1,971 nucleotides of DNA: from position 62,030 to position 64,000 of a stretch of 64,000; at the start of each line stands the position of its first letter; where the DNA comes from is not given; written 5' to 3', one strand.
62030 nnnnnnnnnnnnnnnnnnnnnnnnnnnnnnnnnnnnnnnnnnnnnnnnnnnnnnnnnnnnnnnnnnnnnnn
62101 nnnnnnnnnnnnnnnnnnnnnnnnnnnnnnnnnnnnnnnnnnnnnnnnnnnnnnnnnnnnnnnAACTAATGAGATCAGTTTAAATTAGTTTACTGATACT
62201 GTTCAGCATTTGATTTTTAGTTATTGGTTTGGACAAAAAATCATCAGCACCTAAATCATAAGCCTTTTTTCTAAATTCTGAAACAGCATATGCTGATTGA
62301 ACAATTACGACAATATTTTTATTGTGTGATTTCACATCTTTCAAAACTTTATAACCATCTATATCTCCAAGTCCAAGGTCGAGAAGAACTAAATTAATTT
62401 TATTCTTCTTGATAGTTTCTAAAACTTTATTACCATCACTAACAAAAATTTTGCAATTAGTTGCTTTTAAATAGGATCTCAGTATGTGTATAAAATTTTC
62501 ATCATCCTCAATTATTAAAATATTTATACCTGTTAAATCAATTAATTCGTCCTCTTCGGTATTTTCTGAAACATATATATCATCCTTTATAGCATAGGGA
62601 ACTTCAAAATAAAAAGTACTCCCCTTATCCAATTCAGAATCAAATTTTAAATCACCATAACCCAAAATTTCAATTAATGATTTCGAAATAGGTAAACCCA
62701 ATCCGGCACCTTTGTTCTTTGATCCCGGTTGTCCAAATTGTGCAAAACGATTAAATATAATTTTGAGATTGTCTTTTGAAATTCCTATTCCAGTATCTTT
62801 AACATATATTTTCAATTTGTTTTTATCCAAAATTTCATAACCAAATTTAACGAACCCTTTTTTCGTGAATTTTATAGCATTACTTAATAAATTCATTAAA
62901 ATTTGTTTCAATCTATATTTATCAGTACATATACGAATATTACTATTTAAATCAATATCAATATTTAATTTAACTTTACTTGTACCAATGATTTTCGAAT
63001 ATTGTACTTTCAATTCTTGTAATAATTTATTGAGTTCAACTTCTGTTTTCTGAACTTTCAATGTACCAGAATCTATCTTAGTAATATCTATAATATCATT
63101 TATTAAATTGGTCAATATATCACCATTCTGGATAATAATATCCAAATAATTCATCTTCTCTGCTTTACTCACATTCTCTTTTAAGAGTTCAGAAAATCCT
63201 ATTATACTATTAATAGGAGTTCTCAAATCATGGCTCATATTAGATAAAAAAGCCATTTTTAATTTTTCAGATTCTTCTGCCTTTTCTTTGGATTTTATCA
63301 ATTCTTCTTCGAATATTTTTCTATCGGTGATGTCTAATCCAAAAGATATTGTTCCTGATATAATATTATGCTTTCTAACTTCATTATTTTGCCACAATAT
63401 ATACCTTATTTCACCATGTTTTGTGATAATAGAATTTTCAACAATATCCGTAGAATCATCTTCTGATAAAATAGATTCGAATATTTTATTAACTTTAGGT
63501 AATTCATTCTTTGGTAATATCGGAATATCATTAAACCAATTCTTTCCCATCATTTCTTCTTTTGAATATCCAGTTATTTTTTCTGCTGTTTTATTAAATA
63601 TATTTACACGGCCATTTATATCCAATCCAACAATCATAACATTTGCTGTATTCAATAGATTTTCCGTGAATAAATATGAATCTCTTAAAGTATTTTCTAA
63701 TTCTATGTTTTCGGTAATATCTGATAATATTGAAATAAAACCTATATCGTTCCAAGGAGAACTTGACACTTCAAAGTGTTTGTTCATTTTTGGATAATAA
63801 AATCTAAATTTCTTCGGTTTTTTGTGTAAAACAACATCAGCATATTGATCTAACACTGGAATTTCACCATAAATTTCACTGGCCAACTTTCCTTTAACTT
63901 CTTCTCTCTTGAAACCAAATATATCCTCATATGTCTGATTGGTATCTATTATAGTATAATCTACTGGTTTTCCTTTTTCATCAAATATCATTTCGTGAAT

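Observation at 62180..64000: Phage-encoded hybrid sensor histidine kinase (PAS–HisKA–HATPase–REC)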

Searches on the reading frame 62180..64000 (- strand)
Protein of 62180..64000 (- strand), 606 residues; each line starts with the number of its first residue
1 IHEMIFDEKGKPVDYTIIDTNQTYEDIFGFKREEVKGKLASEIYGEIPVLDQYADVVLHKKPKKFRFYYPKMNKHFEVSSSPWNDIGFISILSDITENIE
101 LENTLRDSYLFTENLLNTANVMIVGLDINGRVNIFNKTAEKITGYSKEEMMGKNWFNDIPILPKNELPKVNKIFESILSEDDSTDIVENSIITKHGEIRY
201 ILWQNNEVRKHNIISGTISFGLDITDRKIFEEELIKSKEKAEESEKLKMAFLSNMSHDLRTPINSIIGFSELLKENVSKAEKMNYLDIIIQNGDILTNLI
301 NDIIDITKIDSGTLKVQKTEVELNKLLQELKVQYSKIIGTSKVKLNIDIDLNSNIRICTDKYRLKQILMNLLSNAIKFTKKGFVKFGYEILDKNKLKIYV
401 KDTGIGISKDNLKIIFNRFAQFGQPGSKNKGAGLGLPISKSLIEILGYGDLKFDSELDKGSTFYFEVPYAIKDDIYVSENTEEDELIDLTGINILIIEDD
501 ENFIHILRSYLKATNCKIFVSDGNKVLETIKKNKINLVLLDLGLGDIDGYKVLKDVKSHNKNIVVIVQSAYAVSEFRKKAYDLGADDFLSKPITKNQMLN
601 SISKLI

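Call 3: search_protein_families(library=pfam, proteins=[window:62180-64000:-], max_evalue=0.01)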
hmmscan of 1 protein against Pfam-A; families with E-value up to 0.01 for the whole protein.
window:62180-64000:- (606 aa): 9 families
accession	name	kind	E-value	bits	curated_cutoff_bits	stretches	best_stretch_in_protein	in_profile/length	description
PF00072.30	Response_reg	-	4e-23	82.1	30.2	1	494-602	1-110/111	Response regulator receiver domain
PF02518.31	HATPase_c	-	1.7e-22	80.4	26.4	1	360-469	2-109/111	Histidine kinase-, DNA gyrase B-, and HSP90-like ATPase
PF00512.31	HisKA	-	7.9e-19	67.9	26.9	1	249-312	3-66/66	His Kinase A (phospho-acceptor) domain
PF00989.32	PAS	-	4.7e-17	62.5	22.6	1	113-221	4-110/113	PAS fold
PF13426.13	PAS_9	-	2e-14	54.2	27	2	122-202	3-78/103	PAS domain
PF08448.16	PAS_4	-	1.8e-11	44.7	23.1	2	117-228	2-109/110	PAS fold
PF08447.18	PAS_3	-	9.4e-08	32.7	25.6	1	136-206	5-73/89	PAS fold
PF13188.13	PAS_8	-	4.5e-05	23.6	21.8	0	113-162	4-53/65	PAS domain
PF13596.12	PAS_10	-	0.0037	18.3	22.1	0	113-224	2-105/106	PAS domain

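Call 4: search_protein_families(library=ncbifam, proteins=[window:62180-64000:-], max_evalue=0.01)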
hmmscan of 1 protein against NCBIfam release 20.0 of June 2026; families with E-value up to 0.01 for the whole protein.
window:62180-64000:- (606 aa): 153 families (the best 25 are shown)
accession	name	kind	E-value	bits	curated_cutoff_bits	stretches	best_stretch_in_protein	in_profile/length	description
NF041947.1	LuxQ_Vibrio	equivalog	4.4e-79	266.4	1200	1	202-601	426-834/843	quorum-sensing autoinducer 2 sensor kinase/phosphatase LuxQ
TIGR02956.1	TMAO_torS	equivalog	5.1e-75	253.2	676.5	1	236-605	452-819/967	TMAO reductase system sensor histidine kinase/response regulator TorS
NF008302.0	PRK11091.1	equivalog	8.3e-72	242.5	838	1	96-605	141-642/779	aerobic respiration two-component sensor histidine kinase ArcB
NF038297.2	hybrid_HK_HrmK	equivalog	7.2e-66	223.1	725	1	233-603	220-605/607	hybrid histidine kinase/response regulator HrmK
NF008318.0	PRK11107.1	equivalog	3.3e-61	207.5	890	2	231-518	276-563/920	two-component sensor histidine kinase BarA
NF046044.1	PnpS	equivalog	4.2e-58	197.2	400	1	113-468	58-390/390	two-component system histidine kinase PnpS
NF047874.1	MASE3_PAS_HK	subfamily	5.4e-58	197.3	560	1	95-485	250-641/655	MASE3 domain-containing sensor histidine kinase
NF011874.0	PRK15347.1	equivalog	5.9e-56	190.1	852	2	232-469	382-614/921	two component system sensor kinase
NF008099.0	PRK10841.1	equivalog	2.4e-55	187.8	920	2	220-469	442-690/949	two-component system sensor histidine kinase RcsC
NF041832.1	near_NosP_CTERM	subfamily_domain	2.2e-53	181.6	400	1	245-605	4-369/370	NahK/ErcS family hybrid sensor histidine kinase/response regulator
NF045901.1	HisKinLetSLeg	equivalog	7.1e-49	166.6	1650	2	233-467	278-516/906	two-component system sensor histidine kinase LetS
NF008543.0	PRK11466.1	equivalog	2.5e-48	164.6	982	1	237-600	433-792/914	TMAO reductase system sensor histidine kinase/response regulator TorS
NF007420.1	PRK09959.1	equivalog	3.8e-46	157.2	1995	1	223-605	687-1073/1197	acid-sensing system histidine kinase EvgS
NF033092.0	HK_WalK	equivalog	4e-46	157.8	725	1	123-469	271-594/594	cell wall metabolism sensor histidine kinase WalK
NF008468.0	PRK11360.1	equivalog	5.1e-44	150.6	646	1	101-472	259-611/616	two-component system sensor histidine kinase AtoS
NF047465.1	hybrid_HK_LvrA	exception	2e-35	122.1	1200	2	218-483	175-434/819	hybrid histidine kinase/response regulator LvrA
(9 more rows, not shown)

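Call 7: search_dna_similar(query=window:62180-64000:-, collection=phages, mode=protein, max_rows=30)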
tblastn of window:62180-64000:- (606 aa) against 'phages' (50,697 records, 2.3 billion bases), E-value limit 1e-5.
Records with a match: 131; places in all: 137; records where one place covers at least 80% of the query: 2.
Best place of each record, by identity: <60% 131.
By first word of the organism name: Bacteriophage 49; Listeria 36; Acinetobacter 18; Enterococcus 9; Staphylococcus 7; Salmonella 4; uncultured 2; Escherichia 2; Pseudomonas 2; Bacteroides 1; and 1 more.
By host as written in the record: - 74; Listeria monocytogenes 36; Staphylococcus aureus 7; Enterococcus faecalis 5; Homo sapiens 3; Escherichia coli O157:H7 ATCC 43895 2; Pseudomonas aeruginosa 2; Salmonella enterica subsp. enterica serovar Kentucky 1; and 1 more.
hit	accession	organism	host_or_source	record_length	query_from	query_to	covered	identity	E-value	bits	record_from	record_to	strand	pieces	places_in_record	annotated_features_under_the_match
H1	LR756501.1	uncultured phage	metagenomic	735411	1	606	100%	53.1%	6e-148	580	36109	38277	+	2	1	record has no annotation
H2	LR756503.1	uncultured phage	metagenomic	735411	1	606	100%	53.1%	6e-148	580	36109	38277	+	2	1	record has no annotation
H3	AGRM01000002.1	Salmonella enterica subsp. houtenae str. ATCC BAA-1581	Homo sapiens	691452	197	605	67%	29.6%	8e-27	122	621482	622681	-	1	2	PAS domain S-box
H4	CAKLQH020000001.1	Acinetobacter phage MD-2021a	not known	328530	251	602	58%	29.2%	3e-17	92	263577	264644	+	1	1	arcB: aerobic respiration control protein (bifunctional two-component ...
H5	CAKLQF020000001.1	Acinetobacter phage MD-2021a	not known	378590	251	602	58%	29.2%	3e-17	92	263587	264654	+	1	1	arcB: aerobic respiration control protein (bifunctional two-component ...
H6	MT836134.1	Bacteriophage sp.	human fecal samples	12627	255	599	57%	28.6%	6e-21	103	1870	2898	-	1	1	record has no annotation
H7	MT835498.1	Bacteriophage sp.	human fecal samples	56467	251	604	58%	27.8%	4e-21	104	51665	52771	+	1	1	record has no annotation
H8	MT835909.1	Bacteriophage sp.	human fecal samples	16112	249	606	59%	27.0%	8e-13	78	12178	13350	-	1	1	record has no annotation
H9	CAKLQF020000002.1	Acinetobacter phage MD-2021a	not known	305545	250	602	54%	29.3%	4e-12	96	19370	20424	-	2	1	kdpD: two-component sensor kinase | kdpE: two-component response regulator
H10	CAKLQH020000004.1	Acinetobacter phage MD-2021a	not known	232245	250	602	54%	29.3%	4e-12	96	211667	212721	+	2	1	kdpD: two-component sensor kinase | kdpE: two-component response regulator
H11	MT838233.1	Bacteriophage sp.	human fecal samples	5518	249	606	59%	26.9%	2e-20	101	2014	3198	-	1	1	record has no annotation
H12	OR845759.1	Escherichia phage ECO95 1-6-1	Escherichia coli O157:H7 ATCC 43895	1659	197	512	52%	30.4%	2e-24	113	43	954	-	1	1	record has no annotation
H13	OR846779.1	Listeria phage LM 4-11-1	Listeria monocytogenes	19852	251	602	54%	28.8%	1e-14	105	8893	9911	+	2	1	record has no annotation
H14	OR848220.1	Listeria phage LM 4-14-1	Listeria monocytogenes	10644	251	602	54%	28.8%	1e-14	105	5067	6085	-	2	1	record has no annotation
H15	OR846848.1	Listeria phage LM 4-11-1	Listeria monocytogenes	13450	251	602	54%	28.8%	3e-14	104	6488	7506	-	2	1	record has no annotation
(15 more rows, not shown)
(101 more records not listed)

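Call 11: get_annotated_region(hit=H1, flank=15000)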
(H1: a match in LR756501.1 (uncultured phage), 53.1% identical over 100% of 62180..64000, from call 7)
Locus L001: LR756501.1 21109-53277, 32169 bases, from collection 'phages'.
description: uncultured phage genome assembly, chromosome: 1.
organism: uncultured phage (NCBI taxid 278008)
taxonomy: Viruses; environmental samples
host: -; source: metagenomic; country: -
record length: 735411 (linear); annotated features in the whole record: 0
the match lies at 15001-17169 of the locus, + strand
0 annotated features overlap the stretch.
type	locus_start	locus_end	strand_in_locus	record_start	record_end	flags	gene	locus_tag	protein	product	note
